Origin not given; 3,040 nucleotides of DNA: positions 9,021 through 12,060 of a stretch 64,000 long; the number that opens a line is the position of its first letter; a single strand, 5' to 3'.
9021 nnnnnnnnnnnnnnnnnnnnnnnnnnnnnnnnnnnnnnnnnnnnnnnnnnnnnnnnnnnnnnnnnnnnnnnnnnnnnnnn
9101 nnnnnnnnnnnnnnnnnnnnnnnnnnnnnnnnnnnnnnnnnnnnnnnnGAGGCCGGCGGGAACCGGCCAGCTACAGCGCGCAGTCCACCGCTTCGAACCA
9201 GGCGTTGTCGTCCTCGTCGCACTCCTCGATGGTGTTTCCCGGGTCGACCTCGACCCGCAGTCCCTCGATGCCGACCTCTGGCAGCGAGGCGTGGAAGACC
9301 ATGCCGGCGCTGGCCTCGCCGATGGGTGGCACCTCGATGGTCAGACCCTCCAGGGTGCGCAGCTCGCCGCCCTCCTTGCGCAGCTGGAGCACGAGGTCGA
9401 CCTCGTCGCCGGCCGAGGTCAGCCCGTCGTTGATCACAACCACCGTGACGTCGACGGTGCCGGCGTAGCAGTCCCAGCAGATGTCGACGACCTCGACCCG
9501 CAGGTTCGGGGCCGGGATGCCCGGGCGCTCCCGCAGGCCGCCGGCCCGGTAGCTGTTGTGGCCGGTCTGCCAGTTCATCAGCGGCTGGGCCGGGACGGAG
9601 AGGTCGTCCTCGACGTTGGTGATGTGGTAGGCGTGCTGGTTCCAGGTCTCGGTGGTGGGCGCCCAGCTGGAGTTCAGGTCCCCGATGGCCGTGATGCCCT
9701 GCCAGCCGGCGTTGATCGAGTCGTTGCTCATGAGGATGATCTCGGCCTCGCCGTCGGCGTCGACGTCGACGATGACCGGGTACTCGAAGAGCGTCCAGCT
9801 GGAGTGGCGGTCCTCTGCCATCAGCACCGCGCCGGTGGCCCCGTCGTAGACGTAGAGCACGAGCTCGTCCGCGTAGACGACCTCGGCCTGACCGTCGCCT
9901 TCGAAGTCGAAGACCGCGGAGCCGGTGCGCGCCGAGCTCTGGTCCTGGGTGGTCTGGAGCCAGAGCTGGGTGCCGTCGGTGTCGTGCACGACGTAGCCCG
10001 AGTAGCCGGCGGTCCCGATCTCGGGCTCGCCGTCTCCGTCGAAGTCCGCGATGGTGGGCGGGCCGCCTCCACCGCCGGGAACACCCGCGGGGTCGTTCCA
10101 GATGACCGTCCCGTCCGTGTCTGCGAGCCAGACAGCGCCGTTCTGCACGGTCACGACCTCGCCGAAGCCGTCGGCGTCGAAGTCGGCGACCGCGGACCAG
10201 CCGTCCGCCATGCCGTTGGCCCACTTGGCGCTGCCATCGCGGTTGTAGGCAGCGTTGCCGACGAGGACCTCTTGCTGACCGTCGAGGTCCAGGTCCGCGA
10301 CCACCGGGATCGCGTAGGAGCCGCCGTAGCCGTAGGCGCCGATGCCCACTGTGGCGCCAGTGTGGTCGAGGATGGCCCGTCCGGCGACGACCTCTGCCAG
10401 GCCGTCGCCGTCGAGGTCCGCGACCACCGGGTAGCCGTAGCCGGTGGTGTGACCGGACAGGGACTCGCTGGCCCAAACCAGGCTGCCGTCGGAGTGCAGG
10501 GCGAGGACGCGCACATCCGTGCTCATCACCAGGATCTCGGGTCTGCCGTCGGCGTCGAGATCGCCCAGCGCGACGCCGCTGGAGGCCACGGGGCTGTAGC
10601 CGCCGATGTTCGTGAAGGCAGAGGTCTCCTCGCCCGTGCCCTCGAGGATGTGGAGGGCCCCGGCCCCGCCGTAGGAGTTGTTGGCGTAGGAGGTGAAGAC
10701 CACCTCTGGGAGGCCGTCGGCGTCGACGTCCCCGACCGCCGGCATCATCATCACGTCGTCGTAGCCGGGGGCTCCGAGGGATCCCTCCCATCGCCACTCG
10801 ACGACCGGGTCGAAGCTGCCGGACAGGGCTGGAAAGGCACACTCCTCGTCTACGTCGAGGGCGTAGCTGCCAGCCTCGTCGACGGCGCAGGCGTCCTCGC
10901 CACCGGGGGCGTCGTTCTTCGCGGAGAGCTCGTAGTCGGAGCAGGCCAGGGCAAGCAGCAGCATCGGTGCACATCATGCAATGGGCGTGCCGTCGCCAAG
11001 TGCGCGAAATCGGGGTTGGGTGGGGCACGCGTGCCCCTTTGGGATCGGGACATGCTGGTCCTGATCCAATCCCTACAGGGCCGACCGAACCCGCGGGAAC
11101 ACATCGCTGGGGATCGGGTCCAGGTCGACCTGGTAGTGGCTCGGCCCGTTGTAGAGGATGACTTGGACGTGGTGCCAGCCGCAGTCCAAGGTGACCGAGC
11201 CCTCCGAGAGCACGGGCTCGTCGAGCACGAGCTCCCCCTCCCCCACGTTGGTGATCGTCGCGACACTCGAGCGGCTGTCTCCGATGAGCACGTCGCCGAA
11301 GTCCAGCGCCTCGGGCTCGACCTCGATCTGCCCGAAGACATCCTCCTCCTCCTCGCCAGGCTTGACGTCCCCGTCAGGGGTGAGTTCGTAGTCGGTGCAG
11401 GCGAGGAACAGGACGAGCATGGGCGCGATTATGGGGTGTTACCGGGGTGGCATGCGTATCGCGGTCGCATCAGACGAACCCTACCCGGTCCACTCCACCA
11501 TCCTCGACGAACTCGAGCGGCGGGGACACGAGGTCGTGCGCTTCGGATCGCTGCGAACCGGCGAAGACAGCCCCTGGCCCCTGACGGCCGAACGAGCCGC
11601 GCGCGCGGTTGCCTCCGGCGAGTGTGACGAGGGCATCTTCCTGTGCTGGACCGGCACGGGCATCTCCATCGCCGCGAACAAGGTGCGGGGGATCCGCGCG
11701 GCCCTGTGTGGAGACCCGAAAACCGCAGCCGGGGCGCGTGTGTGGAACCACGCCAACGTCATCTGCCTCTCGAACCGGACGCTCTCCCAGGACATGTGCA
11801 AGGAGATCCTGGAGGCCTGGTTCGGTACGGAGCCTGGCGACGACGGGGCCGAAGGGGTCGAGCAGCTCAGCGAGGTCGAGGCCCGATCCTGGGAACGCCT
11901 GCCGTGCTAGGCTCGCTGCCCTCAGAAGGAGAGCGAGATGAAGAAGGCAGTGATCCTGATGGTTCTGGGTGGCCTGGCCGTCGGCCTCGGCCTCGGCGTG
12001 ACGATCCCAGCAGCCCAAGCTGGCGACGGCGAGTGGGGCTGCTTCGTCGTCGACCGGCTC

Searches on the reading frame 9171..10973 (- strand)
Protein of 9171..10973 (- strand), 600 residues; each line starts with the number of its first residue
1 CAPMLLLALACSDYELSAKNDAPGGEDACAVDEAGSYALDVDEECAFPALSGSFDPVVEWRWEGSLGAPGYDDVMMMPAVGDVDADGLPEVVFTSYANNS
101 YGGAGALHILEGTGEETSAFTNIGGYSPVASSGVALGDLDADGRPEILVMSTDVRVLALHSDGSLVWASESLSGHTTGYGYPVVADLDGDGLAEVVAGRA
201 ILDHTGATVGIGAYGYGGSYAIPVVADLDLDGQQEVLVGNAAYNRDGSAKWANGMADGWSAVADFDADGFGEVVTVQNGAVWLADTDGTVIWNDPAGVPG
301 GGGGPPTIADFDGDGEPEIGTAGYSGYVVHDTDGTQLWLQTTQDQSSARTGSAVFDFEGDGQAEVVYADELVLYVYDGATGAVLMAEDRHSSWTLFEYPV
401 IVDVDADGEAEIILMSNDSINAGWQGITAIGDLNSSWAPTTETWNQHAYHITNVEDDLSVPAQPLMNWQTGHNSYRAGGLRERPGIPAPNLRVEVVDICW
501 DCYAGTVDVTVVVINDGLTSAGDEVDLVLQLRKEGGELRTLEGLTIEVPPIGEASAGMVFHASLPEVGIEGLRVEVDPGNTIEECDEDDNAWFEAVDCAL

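Call 36: search_protein_families(library=pfam, proteins=[window:9171-10973:-], max_evalue=0.001)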
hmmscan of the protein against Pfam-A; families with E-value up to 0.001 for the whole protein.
window:9171-10973:- (600 aa): 4 families
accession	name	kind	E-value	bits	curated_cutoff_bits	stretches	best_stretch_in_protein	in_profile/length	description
PF13517.12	FG-GAP_3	-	8.1e-27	94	26.9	3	82-149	1-61/61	FG-GAP-like repeat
PF01839.29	FG-GAP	-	2.5e-16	59.6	22.1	0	79-110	6-37/37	FG-GAP repeat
PF21348.3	RGL11_C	-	4.8e-06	26.1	27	0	224-277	239-294/490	Rhamnogalacturonan lyase family 11, C-terminal domain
PF25292.1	Beta-prop_CGLA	-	0.00034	20.6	26.8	0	136-168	36-68/316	Lambda-carrageenase beta-propeller domain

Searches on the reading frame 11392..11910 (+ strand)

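Call 36: search_protein_families(library=pfam, proteins=[window:11392-11910:+], max_evalue=0.001)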
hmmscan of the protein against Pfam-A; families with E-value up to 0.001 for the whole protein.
window:11392-11910:+ (172 aa): 1 family
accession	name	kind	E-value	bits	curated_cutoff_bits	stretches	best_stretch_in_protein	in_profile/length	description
PF02502.23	LacAB_rpiB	-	7.4e-36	123.6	24.7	1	23-148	1-126/138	Ribose/Galactose Isomerase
